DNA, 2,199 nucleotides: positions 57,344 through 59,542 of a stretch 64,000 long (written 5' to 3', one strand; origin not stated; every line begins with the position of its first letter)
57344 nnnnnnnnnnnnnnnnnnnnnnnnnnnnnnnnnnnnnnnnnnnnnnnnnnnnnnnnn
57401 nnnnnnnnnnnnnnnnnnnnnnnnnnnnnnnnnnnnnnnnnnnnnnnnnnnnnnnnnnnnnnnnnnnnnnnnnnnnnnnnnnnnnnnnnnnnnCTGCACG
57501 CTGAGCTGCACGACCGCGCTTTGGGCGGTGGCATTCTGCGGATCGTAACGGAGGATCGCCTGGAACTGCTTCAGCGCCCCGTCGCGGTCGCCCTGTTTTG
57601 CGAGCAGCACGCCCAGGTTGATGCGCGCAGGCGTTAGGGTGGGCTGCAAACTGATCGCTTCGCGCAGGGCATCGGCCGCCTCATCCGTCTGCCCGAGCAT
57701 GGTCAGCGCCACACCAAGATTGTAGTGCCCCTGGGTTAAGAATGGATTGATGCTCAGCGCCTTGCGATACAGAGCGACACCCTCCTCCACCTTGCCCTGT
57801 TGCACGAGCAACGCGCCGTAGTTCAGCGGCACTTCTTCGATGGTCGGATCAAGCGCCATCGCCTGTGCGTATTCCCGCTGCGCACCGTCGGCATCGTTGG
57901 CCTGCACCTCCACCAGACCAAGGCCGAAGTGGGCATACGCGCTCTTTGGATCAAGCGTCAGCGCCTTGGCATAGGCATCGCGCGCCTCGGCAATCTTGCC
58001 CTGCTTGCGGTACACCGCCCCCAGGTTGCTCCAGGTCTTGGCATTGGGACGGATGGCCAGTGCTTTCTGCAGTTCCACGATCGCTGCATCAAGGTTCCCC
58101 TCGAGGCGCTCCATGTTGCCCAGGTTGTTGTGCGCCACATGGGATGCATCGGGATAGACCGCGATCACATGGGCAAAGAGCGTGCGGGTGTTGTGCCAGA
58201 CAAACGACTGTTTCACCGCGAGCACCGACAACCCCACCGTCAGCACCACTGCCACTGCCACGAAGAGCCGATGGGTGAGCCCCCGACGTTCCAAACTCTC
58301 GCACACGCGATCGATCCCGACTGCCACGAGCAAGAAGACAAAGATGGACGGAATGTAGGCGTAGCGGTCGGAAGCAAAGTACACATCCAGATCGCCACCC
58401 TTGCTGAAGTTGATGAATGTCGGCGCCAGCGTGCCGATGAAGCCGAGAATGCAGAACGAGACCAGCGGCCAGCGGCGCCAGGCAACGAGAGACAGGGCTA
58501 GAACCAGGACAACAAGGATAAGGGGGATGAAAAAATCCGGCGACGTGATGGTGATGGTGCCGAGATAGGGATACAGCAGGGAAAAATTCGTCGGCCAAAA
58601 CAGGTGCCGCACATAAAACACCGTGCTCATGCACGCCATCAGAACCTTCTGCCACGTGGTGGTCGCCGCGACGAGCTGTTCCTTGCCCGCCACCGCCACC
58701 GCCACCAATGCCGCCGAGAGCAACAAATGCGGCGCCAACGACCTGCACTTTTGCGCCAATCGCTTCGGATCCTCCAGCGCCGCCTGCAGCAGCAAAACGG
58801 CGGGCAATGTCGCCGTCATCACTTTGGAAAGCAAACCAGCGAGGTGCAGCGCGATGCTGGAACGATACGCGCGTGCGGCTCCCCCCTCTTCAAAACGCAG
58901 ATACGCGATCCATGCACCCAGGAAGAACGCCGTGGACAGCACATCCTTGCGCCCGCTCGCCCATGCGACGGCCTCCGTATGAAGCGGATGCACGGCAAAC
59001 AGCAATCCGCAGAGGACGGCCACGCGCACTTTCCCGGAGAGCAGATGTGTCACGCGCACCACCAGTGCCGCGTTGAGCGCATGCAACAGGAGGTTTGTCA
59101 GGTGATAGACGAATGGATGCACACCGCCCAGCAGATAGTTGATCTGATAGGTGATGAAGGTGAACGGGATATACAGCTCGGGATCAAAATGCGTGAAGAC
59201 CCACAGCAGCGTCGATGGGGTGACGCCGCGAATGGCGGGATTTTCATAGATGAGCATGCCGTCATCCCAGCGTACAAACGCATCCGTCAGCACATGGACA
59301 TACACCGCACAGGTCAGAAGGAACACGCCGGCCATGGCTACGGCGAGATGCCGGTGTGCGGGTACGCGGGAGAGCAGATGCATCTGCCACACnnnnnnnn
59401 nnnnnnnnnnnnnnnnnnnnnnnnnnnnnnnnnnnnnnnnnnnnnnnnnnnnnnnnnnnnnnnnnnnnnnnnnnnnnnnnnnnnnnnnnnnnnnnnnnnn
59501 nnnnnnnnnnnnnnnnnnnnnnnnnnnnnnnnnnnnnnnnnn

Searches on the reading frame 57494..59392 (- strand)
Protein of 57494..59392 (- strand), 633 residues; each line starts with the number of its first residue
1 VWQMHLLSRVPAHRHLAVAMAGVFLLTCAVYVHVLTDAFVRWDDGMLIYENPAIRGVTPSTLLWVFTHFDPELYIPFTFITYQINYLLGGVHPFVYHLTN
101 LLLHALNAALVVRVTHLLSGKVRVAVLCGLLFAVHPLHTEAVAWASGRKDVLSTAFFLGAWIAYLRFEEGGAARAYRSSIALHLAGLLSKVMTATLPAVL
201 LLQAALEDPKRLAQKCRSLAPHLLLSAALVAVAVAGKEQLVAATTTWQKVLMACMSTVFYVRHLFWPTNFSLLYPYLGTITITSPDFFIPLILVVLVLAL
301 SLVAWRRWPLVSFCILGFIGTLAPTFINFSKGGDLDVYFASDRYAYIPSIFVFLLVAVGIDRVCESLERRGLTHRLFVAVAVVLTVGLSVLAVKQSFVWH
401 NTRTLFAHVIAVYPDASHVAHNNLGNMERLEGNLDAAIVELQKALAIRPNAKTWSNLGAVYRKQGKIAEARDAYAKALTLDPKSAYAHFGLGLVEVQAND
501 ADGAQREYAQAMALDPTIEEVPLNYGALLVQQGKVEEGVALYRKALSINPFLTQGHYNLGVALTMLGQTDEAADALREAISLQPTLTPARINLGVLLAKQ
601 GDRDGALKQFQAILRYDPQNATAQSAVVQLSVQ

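Call 57: search_protein_families(library=pfam, proteins=[window:57494-59392:-], max_evalue=0.001)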
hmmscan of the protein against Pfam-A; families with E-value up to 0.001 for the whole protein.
window:57494-59392:- (633 aa): 20 families
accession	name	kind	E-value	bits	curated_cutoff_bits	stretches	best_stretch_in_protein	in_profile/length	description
PF07719.23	TPR_2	-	9.7e-38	125.6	27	3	451-483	1-33/34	Tetratricopeptide repeat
PF00515.34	TPR_1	-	1e-36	123.7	27.8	3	451-483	1-33/34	Tetratricopeptide repeat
PF13414.12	TPR_11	-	1.4e-32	111.5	26.8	4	458-494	1-37/42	TPR repeat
PF13181.12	TPR_8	-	8.5e-27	91.4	25.7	1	451-483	1-33/34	Tetratricopeptide repeat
PF13431.12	TPR_17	-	3.2e-21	74.2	24.4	1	541-572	1-32/34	Tetratricopeptide repeat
PF13432.12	TPR_16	-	3.7e-21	75.6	32.7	2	458-516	4-62/65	Tetratricopeptide repeat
PF13424.12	TPR_12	-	1.6e-20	73.5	30.1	3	420-482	5-76/77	Tetratricopeptide repeat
PF14559.12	TPR_19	-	1.9e-20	73.4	25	3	565-629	3-67/68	Tetratricopeptide repeat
PF13428.12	TPR_14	-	9.5e-19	66.5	23.5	1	453-492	3-42/44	Tetratricopeptide repeat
PF13374.12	TPR_10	-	1.9e-14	53.6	27.5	0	455-479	6-30/42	Tetratricopeptide repeat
PF13174.12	TPR_6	-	2.3e-14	53.4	26.3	0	557-584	4-31/33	Tetratricopeptide repeat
PF23914.1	TPR_CcmH_CycH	-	4.2e-13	49.9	42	1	441-487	39-86/158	Cytochrome c-type biogenesis protein H TPR domain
PF07721.20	TPR_4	-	9e-11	41.8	27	0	555-578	3-26/26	Tetratricopeptide repeat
PF24575.1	TPR_Slam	-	1.1e-10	42.3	35.2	0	526-574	54-102/104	Surface lipoprotein assembly modifier, N-terminal TPR repeats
PF13371.12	TPR_9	-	1.3e-09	38.4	35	0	457-517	1-61/73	Tetratricopeptide repeat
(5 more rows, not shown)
